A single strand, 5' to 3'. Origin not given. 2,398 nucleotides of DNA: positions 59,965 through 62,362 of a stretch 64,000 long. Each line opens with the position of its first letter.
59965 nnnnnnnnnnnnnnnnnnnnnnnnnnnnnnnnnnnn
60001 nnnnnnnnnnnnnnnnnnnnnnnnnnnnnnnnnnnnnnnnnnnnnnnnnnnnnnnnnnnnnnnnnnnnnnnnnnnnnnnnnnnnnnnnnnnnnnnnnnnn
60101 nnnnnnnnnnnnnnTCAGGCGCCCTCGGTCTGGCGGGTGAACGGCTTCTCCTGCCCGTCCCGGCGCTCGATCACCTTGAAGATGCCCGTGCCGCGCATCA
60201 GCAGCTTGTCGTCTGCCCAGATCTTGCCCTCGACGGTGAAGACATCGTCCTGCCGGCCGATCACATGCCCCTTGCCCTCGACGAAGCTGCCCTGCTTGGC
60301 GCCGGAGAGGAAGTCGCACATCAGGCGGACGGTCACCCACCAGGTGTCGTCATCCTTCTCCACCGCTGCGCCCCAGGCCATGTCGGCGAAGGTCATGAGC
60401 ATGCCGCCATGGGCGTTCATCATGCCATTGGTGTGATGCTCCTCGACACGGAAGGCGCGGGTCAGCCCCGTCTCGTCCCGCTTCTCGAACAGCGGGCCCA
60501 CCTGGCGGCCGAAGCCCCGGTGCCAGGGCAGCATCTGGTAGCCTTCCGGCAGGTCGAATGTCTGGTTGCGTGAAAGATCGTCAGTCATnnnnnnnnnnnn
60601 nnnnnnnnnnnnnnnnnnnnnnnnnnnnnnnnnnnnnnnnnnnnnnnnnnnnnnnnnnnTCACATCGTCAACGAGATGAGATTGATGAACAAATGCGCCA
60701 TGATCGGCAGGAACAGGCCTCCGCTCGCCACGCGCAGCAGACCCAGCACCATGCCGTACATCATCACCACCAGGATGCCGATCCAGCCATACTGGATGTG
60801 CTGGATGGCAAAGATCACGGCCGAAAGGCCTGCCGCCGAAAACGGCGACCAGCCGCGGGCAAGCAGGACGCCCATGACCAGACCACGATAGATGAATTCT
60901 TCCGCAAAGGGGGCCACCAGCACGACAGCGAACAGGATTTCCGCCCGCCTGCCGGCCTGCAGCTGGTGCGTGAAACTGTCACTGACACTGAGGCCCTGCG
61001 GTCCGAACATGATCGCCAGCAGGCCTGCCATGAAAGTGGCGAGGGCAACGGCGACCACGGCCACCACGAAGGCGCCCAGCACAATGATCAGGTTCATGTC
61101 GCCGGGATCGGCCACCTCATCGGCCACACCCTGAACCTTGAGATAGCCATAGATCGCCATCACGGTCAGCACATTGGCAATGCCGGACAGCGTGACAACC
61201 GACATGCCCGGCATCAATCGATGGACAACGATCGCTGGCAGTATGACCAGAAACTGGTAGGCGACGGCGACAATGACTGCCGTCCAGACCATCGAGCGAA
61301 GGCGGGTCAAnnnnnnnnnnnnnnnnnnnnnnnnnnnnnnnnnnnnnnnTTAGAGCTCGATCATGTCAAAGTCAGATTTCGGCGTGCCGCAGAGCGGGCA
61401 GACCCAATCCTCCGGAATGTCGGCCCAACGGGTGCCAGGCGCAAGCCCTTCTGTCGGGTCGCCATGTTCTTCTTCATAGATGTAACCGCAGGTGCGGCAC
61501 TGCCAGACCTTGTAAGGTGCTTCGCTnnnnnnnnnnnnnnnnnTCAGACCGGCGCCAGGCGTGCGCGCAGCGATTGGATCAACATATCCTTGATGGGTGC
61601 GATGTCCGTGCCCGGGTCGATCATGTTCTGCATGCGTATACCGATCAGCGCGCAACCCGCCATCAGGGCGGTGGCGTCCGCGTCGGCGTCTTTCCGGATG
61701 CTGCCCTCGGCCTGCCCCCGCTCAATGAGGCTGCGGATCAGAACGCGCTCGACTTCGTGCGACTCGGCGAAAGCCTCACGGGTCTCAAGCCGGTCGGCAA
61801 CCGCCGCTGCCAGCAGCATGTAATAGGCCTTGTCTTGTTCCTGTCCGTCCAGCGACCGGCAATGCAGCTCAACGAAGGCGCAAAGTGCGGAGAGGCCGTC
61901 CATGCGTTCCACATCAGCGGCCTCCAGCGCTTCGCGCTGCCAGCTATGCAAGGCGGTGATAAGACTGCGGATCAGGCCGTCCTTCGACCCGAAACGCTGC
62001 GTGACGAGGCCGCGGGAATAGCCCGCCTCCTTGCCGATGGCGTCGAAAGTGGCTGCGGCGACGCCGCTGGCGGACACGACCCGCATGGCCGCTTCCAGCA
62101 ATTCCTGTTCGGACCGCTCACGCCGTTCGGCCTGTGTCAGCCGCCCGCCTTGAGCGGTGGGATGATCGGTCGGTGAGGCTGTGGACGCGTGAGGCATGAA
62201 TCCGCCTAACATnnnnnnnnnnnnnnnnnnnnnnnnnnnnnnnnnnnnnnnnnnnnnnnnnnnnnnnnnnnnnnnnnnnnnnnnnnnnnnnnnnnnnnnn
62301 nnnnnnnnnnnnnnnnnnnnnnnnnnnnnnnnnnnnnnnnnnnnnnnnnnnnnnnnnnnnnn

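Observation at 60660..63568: CYP108-like P450 paired with a rubredoxin rather than a ferredoxin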

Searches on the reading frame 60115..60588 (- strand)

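Call 3: search_protein_families(library=pfam, proteins=[window:60115-60588:-], max_evalue=0.01)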
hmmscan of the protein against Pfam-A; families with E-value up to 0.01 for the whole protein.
window:60115-60588:- (157 aa): 1 family
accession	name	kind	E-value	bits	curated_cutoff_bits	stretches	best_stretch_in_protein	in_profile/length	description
PF03061.28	4HBT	-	1.1e-11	45.3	20.6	1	58-128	3-75/79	Thioesterase superfamily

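Call 4: search_protein_families(library=ncbifam, proteins=[window:60115-60588:-], max_evalue=0.01)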
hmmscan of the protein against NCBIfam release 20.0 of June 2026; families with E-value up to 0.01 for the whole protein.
window:60115-60588:- (157 aa): 2 families
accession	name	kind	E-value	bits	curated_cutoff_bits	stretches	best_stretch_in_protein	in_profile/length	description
TIGR02286.1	PaaD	equivalog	2e-07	31.2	118.9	1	44-109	18-82/114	hydroxyphenylacetyl-CoA thioesterase PaaI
TIGR00369.1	unchar_dom_1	domain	7e-06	26.1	36.6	1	41-119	17-98/117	hotdog fold thioesterase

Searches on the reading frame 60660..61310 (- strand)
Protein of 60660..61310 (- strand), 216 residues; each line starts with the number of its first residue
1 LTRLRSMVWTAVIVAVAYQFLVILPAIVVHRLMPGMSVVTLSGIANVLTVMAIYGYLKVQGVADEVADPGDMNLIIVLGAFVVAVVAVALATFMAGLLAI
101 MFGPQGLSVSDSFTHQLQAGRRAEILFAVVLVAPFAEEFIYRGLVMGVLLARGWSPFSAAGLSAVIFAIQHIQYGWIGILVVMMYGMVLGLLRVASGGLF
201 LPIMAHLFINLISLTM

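Call 3: search_protein_families(library=pfam, proteins=[window:60660-61310:-], max_evalue=0.01)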
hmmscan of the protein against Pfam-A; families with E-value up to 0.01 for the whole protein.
window:60660-61310:- (216 aa): 1 family
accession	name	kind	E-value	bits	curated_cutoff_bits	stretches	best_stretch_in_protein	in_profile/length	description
PF02517.21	Rce1-like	-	1.3e-18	67.5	22.4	1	126-212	8-93/93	Type II CAAX prenyl endopeptidase Rce1-like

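Call 4: search_protein_families(library=ncbifam, proteins=[window:60660-61310:-], max_evalue=0.01)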
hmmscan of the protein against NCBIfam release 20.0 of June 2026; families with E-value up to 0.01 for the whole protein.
window:60660-61310:- (216 aa): 6 families
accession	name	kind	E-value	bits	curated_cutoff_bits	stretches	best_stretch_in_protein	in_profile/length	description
NF033192.3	CPBP_JDVT_MrtJ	equivalog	6.1e-12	46.1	75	1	126-215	1-97/98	JDVT-CTERM system glutamic-type intramembrane protease MrtJ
NF041647.1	ABC_perm_CPBP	equivalog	9.8e-12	44.4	435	1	9-215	429-632/636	ABC transporter permease subunit/CPBP intramembrane protease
NF046050.1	CPBP_fam_MroQ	equivalog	5.2e-06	26.1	270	1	3-211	3-218/243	intramembrane glutamic endopeptidase MroQ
NF040589.1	CPBP_Synerg_MrtS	equivalog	1.4e-05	25.4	130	1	114-213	65-163/170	Synerg-CTERM system glutamic-type intramembrane protease MrtS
NF040914.1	Mrt_core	domain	2.8e-05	24.1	100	1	126-214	5-102/108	myxosortase family intramembrane protease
NF050068.1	Rv0804_CPBP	equivalog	0.0048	16.5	200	0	118-210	88-186/197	Rv0804 family intramembrane glutamic endopeptidase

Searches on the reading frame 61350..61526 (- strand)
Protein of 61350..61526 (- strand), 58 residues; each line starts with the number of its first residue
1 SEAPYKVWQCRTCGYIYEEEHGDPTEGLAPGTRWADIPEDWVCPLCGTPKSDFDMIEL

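Call 3: search_protein_families(library=pfam, proteins=[window:61350-61526:-], max_evalue=0.01)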
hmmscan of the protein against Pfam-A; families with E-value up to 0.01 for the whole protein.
window:61350-61526:- (58 aa): 8 families
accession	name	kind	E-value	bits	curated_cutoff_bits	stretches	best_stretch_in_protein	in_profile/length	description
PF00301.25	Rubredoxin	-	3e-22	78.8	23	1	8-53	2-47/47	Rubredoxin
PF21349.2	RUBY_RBDX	-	1.1e-07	31.6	26.5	1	8-20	1-13/30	Rubrerythrin, rubredoxin-like domain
PF04810.20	zf-Sec23_Sec24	-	0.0016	18.9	25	0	33-49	16-32/39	Sec23/Sec24 zinc finger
PF23145.1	Zf_2nd_IFT121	-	0.0028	17.8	25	0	4-14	13-23/45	IFT121, second zinc finger domain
PF13397.12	RbpA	-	0.0052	17.8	25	0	34-51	44-61/105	RNA polymerase-binding protein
PF23458.2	DUF7130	-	0.0076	16.6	35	0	7-53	53-83/89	Domain of unknown function (DUF7130)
PF00641.23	Zn_ribbon_RanBP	-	0.0078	15.9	27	0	39-48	3-12/30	Zn-finger in Ran binding protein and others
PF10058.14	Zn_ribbon_10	-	0.0083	16.3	24.2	0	26-48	32-52/54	ER junction formation factor lunapark, zinc ribbon finger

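Call 4: search_protein_families(library=ncbifam, proteins=[window:61350-61526:-], max_evalue=0.01)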
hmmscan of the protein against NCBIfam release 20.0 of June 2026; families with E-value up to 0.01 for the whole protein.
window:61350-61526:- (58 aa): 4 families
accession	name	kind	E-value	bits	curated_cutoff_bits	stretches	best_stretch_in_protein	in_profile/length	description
NF045768.1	RubredRD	equivalog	1.6e-22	79.3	90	1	7-57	3-53/54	rubredoxin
NF003954.0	PRK05452.1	equivalog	5.6e-12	45.3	711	1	6-56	424-474/479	anaerobic nitric oxide reductase flavorubredoxin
NF045767.1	RuberyRbr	equivalog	0.0019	18.3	200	0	6-21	157-172/194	rubrerythrin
NF045720.1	rubredox_RCKP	subfamily_domain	0.0023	17.5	45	0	7-17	3-13/34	RCKP-type rubredoxin-like domain-containing protein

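Call 6: search_solved_structures(query=window:61350-61526:-, max_evalue=0.00001)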
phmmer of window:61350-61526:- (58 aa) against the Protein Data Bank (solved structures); distinct sequences matched with E-value up to 0.00001: 62 (the best 60 are shown).
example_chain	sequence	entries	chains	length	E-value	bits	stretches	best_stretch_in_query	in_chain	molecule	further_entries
1yk5_A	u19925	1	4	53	1.6e-23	84.9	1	7-57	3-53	Rubredoxin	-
2pya_A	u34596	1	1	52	2.6e-22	81.1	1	9-57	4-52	Rubredoxin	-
9ta4_A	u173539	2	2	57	3.3e-22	80.8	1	9-57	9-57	Rubredoxin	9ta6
1yk4_A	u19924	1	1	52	3.6e-22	80.6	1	9-57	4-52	Rubredoxin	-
1bq8_A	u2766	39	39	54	8.5e-22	79.5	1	7-57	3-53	PROTEIN (RUBREDOXIN) | Rubredoxin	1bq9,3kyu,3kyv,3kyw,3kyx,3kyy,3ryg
1brf_A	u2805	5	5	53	1.1e-21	79.1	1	8-57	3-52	PROTEIN (RUBREDOXIN) | RUBREDOXIN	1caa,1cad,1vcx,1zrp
9zdh_A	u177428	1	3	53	5.1e-21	77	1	7-56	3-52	Rubredoxin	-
1iu5_A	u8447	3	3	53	5.2e-21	77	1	8-57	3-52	rubredoxin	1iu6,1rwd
2pve_A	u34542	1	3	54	2.2e-20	75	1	6-57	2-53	Rubredoxin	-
2v3b_B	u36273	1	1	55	2.5e-20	74.9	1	6-58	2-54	RUBREDOXIN 2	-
9w1v_A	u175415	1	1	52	2.6e-20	74.8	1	8-53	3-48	RUBREDOXIN 3796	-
2pvx_A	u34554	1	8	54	4.7e-20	74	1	6-57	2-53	Rubredoxin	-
9zdi_A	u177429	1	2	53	6.6e-20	73.5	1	6-57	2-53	Rubredoxin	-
1t9p_A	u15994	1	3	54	1.9e-19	72.1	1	6-57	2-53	Rubredoxin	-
7a9a_A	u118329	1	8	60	3.5e-19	71.2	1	5-58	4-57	Rubredoxin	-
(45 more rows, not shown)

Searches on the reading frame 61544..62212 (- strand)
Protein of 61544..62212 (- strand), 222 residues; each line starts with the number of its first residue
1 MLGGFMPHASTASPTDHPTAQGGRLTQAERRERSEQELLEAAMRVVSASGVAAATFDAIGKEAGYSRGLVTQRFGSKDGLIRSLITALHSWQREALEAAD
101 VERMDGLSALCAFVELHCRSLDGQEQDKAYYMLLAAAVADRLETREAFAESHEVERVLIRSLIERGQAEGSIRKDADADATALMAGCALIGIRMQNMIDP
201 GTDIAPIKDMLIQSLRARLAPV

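Call 3: search_protein_families(library=pfam, proteins=[window:61544-62212:-], max_evalue=0.01)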
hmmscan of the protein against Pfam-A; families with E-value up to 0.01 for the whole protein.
window:61544-62212:- (222 aa): 5 families
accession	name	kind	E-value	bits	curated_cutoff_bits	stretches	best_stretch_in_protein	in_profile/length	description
PF00440.29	TetR_N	-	1.6e-11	44.3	24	1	38-83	1-46/47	Bacterial regulatory proteins, tetR family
PF16859.10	TetR_C_11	-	8.4e-06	26.6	32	1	110-184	11-85/113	Tetracyclin repressor-like, C-terminal domain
PF13977.11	TetR_C_6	-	0.00091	19.8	27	1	135-201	30-95/115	BetI-type transcriptional repressor, C-terminal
PF21597.2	TetR_C_43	-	0.0023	18.6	27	1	131-190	21-81/105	Transcriptional regulator SbtR-like, C-terminal domain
PF16925.10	TetR_C_13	-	0.0042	17.9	27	1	144-184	41-81/109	Tetracyclin repressor-like, C-terminal domain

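Call 4: search_protein_families(library=ncbifam, proteins=[window:61544-62212:-], max_evalue=0.01)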
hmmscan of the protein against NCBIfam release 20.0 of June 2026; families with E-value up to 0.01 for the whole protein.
window:61544-62212:- (222 aa): 13 families
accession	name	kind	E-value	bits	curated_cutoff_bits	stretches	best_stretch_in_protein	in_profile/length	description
NF041196.1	ScbR_bind_reg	equivalog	6.2e-11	42.8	150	1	29-200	2-169/191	ScbR family autoregulator-binding transcription factor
TIGR03384.1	betaine_BetI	equivalog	4.5e-10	39.5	201.3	1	34-98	9-73/189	choline-binding transcriptional repressor BetI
NF001978.0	PRK00767.1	equivalog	2e-09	37.5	118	1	35-99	11-75/197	transcriptional regulator BetI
NF051852.1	efflux_TF_MtrR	exception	3.2e-07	30.3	280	1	32-213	9-195/205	multidrug efflux system transcriptional repressor MtrR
NF053731.1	TransRegFasRMycb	equivalog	5.9e-06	26.2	330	1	22-114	4-96/199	HTH-type transcriptional activator FasR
NF011572.0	PRK14996.1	equivalog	2.5e-05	24.2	144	1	30-182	6-152/192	TetR family transcriptional regulator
NF007949.0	PRK10668.1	equivalog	4e-05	23.2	271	1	28-87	7-65/216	multidrug efflux transporter transcriptional repressor AcrR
NF053878.1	FATransRegFadRBac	equivalog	5.6e-05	23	200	1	36-179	6-147/190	fatty acid metabolism transcriptional regulator FadR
NF007430.0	PRK09975.1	equivalog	9.7e-05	21.6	274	1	32-86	10-64/220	acrEF/envCD operon transcriptional regulator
NF050111.1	TransRegSACE7040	equivalog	0.00096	19.1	250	1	36-117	4-85/186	SACE_7040 family transcriptional regulator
NF058643.1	TranRegCurRPseudo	equivalog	0.0012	18.5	300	1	34-183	8-161/193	TetR family transcriptional repressor CurR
NF051457.1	acryl_TF_AcuR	equivalog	0.0018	17.6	247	1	23-116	6-101/204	acrylate utilization transcriptional regulator AcuR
TIGR03613.1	RutR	equivalog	0.0069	16.3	368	1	34-115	9-89/202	pyrimidine utilization regulatory protein R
